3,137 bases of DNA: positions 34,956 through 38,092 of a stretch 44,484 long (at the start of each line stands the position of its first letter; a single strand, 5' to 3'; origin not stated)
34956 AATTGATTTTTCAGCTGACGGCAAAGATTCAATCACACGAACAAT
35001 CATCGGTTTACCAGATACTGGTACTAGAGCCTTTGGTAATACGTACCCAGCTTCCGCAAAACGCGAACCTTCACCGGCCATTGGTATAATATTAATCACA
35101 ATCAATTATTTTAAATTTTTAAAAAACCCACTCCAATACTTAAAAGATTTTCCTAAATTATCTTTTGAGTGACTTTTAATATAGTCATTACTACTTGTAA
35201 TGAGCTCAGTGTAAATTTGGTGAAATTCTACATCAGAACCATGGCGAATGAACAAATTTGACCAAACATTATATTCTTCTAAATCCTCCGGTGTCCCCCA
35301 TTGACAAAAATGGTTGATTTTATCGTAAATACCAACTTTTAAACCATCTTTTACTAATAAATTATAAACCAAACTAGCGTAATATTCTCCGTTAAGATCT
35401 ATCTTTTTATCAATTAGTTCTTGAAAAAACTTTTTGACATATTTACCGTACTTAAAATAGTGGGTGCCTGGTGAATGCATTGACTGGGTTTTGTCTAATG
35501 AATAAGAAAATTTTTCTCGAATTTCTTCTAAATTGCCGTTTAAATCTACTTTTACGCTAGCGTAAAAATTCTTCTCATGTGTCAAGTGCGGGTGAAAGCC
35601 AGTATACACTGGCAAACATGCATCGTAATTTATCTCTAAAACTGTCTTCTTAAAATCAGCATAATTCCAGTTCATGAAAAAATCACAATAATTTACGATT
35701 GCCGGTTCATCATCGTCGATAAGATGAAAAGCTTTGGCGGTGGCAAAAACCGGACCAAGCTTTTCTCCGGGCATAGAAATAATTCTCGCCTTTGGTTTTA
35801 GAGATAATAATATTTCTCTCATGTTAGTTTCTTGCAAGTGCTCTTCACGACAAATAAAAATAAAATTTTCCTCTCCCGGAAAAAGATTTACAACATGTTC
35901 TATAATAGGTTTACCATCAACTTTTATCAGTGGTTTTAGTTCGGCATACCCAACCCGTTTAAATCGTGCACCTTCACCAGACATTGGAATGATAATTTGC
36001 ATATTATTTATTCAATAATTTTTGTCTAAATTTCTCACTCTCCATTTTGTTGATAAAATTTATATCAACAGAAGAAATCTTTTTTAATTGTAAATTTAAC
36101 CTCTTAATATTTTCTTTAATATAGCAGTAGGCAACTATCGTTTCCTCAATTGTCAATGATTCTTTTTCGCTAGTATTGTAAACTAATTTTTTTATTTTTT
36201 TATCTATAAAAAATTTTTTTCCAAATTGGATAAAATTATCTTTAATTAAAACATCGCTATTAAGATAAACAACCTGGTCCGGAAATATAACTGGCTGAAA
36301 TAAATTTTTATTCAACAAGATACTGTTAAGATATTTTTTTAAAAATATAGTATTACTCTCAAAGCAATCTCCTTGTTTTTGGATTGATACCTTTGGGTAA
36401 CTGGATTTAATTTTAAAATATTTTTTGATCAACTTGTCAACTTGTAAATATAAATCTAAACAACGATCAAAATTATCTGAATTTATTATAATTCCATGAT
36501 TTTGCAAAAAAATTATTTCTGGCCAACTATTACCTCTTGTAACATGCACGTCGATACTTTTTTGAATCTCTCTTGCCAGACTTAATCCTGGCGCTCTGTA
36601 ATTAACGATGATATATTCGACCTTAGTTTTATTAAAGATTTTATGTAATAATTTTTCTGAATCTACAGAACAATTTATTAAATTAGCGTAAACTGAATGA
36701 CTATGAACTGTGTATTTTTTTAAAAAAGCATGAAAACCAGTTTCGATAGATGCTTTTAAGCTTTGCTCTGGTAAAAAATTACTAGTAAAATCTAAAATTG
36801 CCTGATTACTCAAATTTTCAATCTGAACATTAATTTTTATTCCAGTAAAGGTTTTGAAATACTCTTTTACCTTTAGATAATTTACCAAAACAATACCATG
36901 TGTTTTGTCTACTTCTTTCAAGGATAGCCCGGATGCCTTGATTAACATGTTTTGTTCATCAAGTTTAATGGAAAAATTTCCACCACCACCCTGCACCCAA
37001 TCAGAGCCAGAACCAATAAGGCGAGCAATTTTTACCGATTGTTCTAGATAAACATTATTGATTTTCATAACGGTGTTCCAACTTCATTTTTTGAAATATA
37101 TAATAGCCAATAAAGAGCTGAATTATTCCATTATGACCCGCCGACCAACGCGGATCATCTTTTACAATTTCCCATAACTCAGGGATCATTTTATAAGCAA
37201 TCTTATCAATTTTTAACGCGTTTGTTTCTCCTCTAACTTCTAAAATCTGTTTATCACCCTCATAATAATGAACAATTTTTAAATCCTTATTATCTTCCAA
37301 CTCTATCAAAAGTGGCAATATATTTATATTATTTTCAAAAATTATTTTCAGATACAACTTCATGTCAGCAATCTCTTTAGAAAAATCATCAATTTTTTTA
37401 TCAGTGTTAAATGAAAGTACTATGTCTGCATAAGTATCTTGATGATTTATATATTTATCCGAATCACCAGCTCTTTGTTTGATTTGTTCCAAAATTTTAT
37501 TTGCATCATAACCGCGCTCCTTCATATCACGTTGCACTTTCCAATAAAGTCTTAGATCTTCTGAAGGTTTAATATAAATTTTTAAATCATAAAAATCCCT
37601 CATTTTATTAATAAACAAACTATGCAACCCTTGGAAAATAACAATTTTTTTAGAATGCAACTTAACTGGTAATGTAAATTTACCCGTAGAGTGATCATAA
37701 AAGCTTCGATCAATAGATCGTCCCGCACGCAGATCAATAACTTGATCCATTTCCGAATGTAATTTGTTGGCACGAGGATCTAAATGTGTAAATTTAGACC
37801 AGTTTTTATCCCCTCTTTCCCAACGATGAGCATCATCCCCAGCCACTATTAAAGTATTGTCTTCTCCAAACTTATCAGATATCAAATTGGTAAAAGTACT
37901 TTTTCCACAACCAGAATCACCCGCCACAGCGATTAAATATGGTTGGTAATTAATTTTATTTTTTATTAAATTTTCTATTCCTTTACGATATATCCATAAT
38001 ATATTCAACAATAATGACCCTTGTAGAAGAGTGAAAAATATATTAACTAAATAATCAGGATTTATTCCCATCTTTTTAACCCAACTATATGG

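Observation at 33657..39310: Unassigned activation module: GT-C membrane domain fused to a PRK/uridine-kinase-type kinase, then an aldolase-II-fold protein, two tandem nucleotidyltransferases and a GDPD-fold protein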

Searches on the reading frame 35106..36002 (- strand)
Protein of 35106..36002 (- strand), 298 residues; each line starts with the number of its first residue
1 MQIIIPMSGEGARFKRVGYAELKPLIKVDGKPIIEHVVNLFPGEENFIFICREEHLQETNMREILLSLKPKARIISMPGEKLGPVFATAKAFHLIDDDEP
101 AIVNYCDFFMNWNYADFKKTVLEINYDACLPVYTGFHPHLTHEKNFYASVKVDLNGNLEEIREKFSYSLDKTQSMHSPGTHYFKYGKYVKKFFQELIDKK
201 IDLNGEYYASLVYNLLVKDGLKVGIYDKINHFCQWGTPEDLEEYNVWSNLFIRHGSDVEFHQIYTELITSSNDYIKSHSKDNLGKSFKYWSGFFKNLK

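Call 3: search_protein_families(library=pfam, proteins=[window:35106-36002:-], max_evalue=0.01)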
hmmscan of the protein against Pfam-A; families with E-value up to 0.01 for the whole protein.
window:35106-36002:- (298 aa): 1 family
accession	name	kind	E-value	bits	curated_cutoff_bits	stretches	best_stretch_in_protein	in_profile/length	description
PF12804.13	NTP_transf_3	-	0.00012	22.7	27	1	6-142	4-134/160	MobA-like NTP transferase domain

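Call 5: search_protein_families(library=ncbifam, proteins=[window:35106-36002:-], max_evalue=0.01)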
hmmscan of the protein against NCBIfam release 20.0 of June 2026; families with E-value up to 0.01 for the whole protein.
window:35106-36002:- (298 aa): 4 families
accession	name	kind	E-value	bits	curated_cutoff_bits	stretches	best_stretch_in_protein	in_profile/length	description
NF041173.1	Sug_nt_acttase_Thmprot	equivalog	3.3e-06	26.3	600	1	1-247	1-226/405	bifunctional sugar-1-phosphate nucleotidylyltransferase/acetyltransferase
TIGR03992.1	Arch_glmU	subfamily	5e-05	22.4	292.1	1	1-165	1-153/393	bifunctional sugar-1-phosphate nucleotidylyltransferase/acetyltransferase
NF041313.1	UDPGP_AglF_Halo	equivalog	0.00015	21.3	400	1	1-39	1-39/234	UTP--glucose-1-phosphate uridylyltransferase AglF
TIGR01208.1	rmlA_long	equivalog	0.0006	18.8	320.25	1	4-39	3-38/353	glucose-1-phosphate thymidylyltransferase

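Call 17: search_solved_structures(query=window:35106-36002:-, max_evalue=1)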
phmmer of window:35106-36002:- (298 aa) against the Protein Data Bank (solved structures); distinct sequences matched with E-value up to 1: 7.
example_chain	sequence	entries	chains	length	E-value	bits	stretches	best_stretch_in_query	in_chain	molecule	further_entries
4evw_A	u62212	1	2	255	6.1e-06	29.1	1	3-63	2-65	Nucleoside-diphosphate-sugar pyrophosphorylase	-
9dqf_A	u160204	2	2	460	0.0041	19.8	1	4-226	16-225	Bifunctional protein GlmU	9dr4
4hx0_A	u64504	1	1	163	0.072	15.7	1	185-259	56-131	Putative nucleotidyltransferase TM1012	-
2fcl_A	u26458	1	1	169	0.076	15.6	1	185-259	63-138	hypothetical protein TM1012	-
2ewr_A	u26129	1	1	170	0.077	15.6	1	185-259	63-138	hypothetical protein TM1012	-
1tzf_A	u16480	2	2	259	0.13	14.9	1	4-52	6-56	Glucose-1-phosphate cytidylyltransferase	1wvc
5dum_L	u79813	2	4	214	0.67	12.6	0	97-170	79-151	65C6 Light Chain | Fab 65C6 Light Chain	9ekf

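Call 99: search_solved_structures(query=A5, max_evalue=0.1)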
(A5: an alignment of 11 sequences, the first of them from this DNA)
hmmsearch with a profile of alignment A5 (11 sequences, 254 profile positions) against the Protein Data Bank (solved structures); distinct sequences matched with E-value up to 0.1: 36.
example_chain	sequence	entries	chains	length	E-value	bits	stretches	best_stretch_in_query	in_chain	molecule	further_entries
4evw_A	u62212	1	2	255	1.6e-13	53.9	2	3-54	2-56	Nucleoside-diphosphate-sugar pyrophosphorylase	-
9dqf_A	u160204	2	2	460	4.1e-09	39.4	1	4-227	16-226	Bifunctional protein GlmU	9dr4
1tzf_A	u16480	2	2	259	5.3e-06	29.2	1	2-52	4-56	Glucose-1-phosphate cytidylyltransferase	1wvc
6jq8_A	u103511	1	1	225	0.0001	25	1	3-121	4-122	Putative 6-deoxy-D-mannoheptose pathway protein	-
5xhw_A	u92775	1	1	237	0.00016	24.4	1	3-121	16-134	Putative 6-deoxy-D-mannoheptose pathway protein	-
2v0h_A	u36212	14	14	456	0.0002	24.1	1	4-227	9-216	BIFUNCTIONAL PROTEIN GLMU | GLUCOSAMINE-1-PHOSPHATE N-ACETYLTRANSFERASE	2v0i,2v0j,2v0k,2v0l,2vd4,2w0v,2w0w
1fwy_A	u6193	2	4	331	0.00021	24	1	1-224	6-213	UDP-N-ACETYLGLUCOSAMINE PYROPHOSPHORYLASE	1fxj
8cu9_A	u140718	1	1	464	0.00049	22.8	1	1-224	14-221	Bifunctional UDP-N-acetylglucosamine diphosphorylase/glucosamine-1-phosphate N-acetyltrans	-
1hv9_A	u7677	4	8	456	0.00059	22.5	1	1-224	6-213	UDP-N-ACETYLGLUCOSAMINE PYROPHOSPHORYLASE | Bifunctional protein glmU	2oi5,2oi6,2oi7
9mh4_A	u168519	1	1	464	0.0012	21.5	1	1-224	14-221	Bifunctional protein GlmU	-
5ddt_A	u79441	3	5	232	0.0016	21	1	3-74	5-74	2-C-methyl-D-erythritol 4-phosphate cytidylyltransferase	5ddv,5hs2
8x7s_B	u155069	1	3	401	0.0028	20.3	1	1-43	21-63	UTP--glucose-1-phosphate uridylyltransferase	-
6mnu_A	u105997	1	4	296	0.0051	19.4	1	2-53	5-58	UTP--glucose-1-phosphate uridylyltransferase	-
7o2n_A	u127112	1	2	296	0.0057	19.3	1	2-51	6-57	Probable UTP--glucose-1-phosphate uridylyltransferase YngB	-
7b1r_A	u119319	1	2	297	0.0058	19.3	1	2-51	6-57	Probable UTP--glucose-1-phosphate uridylyltransferase YngB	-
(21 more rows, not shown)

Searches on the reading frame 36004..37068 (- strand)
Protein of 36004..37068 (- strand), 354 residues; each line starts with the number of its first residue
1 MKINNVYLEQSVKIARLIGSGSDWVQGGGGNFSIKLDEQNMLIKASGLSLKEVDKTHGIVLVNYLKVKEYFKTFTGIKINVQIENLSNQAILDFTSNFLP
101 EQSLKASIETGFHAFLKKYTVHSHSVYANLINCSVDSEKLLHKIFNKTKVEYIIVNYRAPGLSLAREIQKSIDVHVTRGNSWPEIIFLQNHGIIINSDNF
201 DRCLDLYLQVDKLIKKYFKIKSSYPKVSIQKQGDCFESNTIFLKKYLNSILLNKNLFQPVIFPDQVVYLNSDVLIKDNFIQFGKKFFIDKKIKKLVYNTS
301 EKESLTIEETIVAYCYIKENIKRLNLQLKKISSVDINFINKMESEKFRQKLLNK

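Call 3: search_protein_families(library=pfam, proteins=[window:36004-37068:-], max_evalue=0.01)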
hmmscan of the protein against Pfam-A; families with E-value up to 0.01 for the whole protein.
window:36004-37068:- (354 aa): 1 family
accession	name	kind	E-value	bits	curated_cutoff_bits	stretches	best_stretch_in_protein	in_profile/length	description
PF00596.27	Aldolase_II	-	4.5e-16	59.7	22.2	1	12-215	4-180/183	Class II Aldolase and Adducin N-terminal domain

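Call 5: search_protein_families(library=ncbifam, proteins=[window:36004-37068:-], max_evalue=0.01)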
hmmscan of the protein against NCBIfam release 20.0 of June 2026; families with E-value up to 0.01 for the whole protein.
window:36004-37068:- (354 aa): 14 families
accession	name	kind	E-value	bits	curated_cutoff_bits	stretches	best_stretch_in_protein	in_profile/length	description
NF006195.0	PRK08324.2-3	equivalog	2.2e-13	49.3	931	1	8-228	25-242/678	bifunctional aldolase/short-chain dehydrogenase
NF006196.0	PRK08324.2-4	equivalog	9.8e-13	47.3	831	1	7-224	16-230/657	bifunctional aldolase/short-chain dehydrogenase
NF006193.0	PRK08324.2-1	subfamily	1.6e-12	46.4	1213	1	8-204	27-232/705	bifunctional aldolase/short-chain dehydrogenase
NF006190.0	PRK08324.1-4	equivalog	7.6e-12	44.1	1014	1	8-225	18-226/689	bifunctional aldolase/short-chain dehydrogenase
TIGR02632.1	RhaD_aldol-ADH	equivalog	1.3e-11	43.6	567.75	1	14-221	7-208/676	bifunctional rhamnulose-1-phosphate aldolase/short-chain dehydrogenase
NF006194.0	PRK08324.2-2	equivalog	1.5e-11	43.6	686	1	11-202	27-209/703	bifunctional aldolase/short-chain dehydrogenase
NF006192.0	PRK08324.1-6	equivalog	3.1e-10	39.1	639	1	14-209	32-218/685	bifunctional aldolase/short-chain dehydrogenase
NF006189.0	PRK08324.1-3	equivalog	1.6e-08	33.4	634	1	17-222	34-233/701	bifunctional rhamnulose-1-phosphate aldolase/short-chain dehydrogenase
TIGR03328.1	salvage_mtnB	equivalog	4.2e-08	32.9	137.05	1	22-61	11-49/194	methylthioribulose 1-phosphate dehydratase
TIGR01086.1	fucA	equivalog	3.8e-05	23.5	400.25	1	160-231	123-194/214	L-fuculose-phosphate aldolase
NF005984.0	PRK08087.1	subfamily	9.9e-05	22.2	264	0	169-231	133-195/215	L-fuculose-phosphate aldolase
NF005302.0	PRK06833.1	equivalog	0.0002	20.9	264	0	120-222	93-188/214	L-fuculose-phosphate aldolase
NF006672.0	PRK09220.1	equivalog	0.00047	19.6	226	0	9-53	13-56/209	methylthioribulose 1-phosphate dehydratase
NF043034.1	OxoTetrPhDc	equivalog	0.0021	17.9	250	0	25-55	22-52/205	3-oxo-tetronate 4-phosphate decarboxylase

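Call 19: search_solved_structures(query=window:36004-37068:-, max_evalue=1, show_alignments=2)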
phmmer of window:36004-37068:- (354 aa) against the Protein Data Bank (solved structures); distinct sequences matched with E-value up to 1: 21.
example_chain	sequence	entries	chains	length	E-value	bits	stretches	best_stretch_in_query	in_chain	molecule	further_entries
3m4r_A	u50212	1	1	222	9.3e-10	41.5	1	10-213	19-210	Uncharacterized protein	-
4c25_A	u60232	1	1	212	0.054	15.9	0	121-222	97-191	L-FUCULOSE PHOSPHATE ALDOLASE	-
4c24_A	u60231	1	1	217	0.056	15.9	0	121-222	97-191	L-FUCULOSE PHOSPHATE ALDOLASE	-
3d4r_A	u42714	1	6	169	0.45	12.9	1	205-287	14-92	Domain of Unknown Function from the Pfam-B_34464 Family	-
4m6s_A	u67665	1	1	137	0.58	12.6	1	193-237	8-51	Cellular retinoic acid-binding protein 2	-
4m7m_A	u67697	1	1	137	0.6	12.5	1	193-237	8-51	Cellular retinoic acid-binding protein 2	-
4i9r_A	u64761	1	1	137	0.6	12.5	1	193-237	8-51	Cellular retinoic acid-binding protein 2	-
5hzq_A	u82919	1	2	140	0.91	11.9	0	193-240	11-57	Cellular retinoic acid-binding protein 2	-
3i17_B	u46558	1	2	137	0.91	11.9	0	193-240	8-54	Cellular retinoic acid-binding protein 2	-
2g7b_A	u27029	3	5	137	0.92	11.9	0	193-240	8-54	Cellular retinoic acid-binding protein 2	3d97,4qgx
5ogb_A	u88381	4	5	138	0.92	11.9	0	193-240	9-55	Cellular retinoic acid-binding protein 2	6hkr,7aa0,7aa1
3f8a_A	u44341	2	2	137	0.93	11.9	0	193-240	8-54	Cellular retinoic acid-binding protein 2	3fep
4qgw_A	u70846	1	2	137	0.93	11.9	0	193-240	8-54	Cellular retinoic acid-binding protein 2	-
3fa8_A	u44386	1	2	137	0.94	11.9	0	193-240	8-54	Cellular retinoic acid-binding protein 2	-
1blr_A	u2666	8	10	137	0.94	11.9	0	193-240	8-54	CELLULAR RETINOIC ACID BINDING PROTEIN-TYPE II | CELLULAR RETINOIC ACID BINDING PROTEIN TYPE II | PROTEIN (CRABP-II)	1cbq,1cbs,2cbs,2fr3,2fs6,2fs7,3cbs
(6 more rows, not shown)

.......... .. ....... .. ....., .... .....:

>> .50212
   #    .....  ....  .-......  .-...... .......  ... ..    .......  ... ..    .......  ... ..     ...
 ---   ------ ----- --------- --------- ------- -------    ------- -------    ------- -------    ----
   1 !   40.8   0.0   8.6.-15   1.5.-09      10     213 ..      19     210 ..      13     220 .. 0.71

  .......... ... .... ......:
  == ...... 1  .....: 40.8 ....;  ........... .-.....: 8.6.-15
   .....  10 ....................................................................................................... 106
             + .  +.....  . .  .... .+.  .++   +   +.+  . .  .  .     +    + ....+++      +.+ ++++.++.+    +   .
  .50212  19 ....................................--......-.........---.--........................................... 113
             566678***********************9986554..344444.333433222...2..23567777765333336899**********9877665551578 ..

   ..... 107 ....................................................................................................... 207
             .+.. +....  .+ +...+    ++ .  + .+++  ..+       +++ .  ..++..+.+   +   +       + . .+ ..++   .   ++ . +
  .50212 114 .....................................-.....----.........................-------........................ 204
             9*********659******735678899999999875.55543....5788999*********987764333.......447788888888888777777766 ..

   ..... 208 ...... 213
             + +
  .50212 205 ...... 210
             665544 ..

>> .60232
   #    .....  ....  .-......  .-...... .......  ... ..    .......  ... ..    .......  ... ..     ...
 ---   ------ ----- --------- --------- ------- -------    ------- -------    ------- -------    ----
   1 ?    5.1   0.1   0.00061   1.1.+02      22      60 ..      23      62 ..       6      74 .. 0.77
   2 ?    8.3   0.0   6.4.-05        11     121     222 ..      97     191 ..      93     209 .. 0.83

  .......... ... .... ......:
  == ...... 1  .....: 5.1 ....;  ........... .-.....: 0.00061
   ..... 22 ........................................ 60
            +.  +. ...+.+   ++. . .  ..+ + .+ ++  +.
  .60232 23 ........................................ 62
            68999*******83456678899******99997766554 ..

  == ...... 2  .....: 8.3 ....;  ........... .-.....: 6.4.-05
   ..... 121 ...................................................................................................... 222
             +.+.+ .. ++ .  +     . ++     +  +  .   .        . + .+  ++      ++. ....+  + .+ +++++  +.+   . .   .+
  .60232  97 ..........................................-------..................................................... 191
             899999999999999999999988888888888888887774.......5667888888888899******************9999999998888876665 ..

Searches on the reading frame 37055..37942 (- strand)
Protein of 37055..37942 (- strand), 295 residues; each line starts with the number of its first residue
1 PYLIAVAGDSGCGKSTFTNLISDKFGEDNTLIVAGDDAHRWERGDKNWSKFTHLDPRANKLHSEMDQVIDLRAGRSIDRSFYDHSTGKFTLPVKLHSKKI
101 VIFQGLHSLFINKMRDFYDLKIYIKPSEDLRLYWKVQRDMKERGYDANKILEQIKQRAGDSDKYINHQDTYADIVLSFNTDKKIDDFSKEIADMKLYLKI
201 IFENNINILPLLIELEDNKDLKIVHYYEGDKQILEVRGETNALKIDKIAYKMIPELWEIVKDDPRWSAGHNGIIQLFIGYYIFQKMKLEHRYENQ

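Call 31: search_solved_structures(query=window:37055-37942:-, max_evalue=0.001, show_alignments=2)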
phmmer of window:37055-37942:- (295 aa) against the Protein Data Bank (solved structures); distinct sequences matched with E-value up to 0.001: 22.
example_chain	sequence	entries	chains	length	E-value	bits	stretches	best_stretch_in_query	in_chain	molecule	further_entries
9qko_B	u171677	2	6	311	7.8e-40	140.2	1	1-201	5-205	cyanobacteria specific phoshoribulokinase from Hyella disjuncta PCC 6712 | cyanobacteria specific phosphoribulokinase from Chroococcidiopsis PCC 6712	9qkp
6gve_J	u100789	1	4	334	2.8e-39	138.4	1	3-178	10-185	Phosphoribulokinase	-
6hzk_A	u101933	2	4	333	1.5e-38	136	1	3-182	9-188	Phosphoribulokinase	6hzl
6kev_A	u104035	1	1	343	1.6e-38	135.9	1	3-182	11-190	Phosphoribulokinase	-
5b3f_A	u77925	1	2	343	4e-37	131.3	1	2-179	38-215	Phosphoribulokinase/uridine kinase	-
9qkn_A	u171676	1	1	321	1.3e-36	129.6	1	1-199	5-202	Uridine kinase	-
6h7h_A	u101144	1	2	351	1.9e-32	115.9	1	3-196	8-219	Phosphoribulokinase, chloroplastic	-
6kez_I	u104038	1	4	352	1.9e-32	115.9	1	3-196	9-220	Phosphoribulokinase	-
6kew_A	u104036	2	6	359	2.1e-32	115.8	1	3-196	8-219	Phosphoribulokinase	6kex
6h7g_A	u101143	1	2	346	1.8e-29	106.2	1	3-192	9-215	Phosphoribulokinase, chloroplastic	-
6pwz_A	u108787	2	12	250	4.2e-10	42.6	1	1-181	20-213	Uridine-cytidine kinase 2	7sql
1udw_A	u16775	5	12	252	4.3e-10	42.6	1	1-181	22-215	Uridine-cytidine kinase 2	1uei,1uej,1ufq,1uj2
6n53_A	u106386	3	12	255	4.3e-10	42.6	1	1-181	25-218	Uridine-cytidine kinase 2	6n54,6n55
1xrj_A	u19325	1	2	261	4.8e-10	42.4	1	1-181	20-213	Uridine-cytidine kinase 2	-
2jeo_A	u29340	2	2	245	1.2e-08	37.9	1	1-182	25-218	URIDINE-CYTIDINE KINASE 1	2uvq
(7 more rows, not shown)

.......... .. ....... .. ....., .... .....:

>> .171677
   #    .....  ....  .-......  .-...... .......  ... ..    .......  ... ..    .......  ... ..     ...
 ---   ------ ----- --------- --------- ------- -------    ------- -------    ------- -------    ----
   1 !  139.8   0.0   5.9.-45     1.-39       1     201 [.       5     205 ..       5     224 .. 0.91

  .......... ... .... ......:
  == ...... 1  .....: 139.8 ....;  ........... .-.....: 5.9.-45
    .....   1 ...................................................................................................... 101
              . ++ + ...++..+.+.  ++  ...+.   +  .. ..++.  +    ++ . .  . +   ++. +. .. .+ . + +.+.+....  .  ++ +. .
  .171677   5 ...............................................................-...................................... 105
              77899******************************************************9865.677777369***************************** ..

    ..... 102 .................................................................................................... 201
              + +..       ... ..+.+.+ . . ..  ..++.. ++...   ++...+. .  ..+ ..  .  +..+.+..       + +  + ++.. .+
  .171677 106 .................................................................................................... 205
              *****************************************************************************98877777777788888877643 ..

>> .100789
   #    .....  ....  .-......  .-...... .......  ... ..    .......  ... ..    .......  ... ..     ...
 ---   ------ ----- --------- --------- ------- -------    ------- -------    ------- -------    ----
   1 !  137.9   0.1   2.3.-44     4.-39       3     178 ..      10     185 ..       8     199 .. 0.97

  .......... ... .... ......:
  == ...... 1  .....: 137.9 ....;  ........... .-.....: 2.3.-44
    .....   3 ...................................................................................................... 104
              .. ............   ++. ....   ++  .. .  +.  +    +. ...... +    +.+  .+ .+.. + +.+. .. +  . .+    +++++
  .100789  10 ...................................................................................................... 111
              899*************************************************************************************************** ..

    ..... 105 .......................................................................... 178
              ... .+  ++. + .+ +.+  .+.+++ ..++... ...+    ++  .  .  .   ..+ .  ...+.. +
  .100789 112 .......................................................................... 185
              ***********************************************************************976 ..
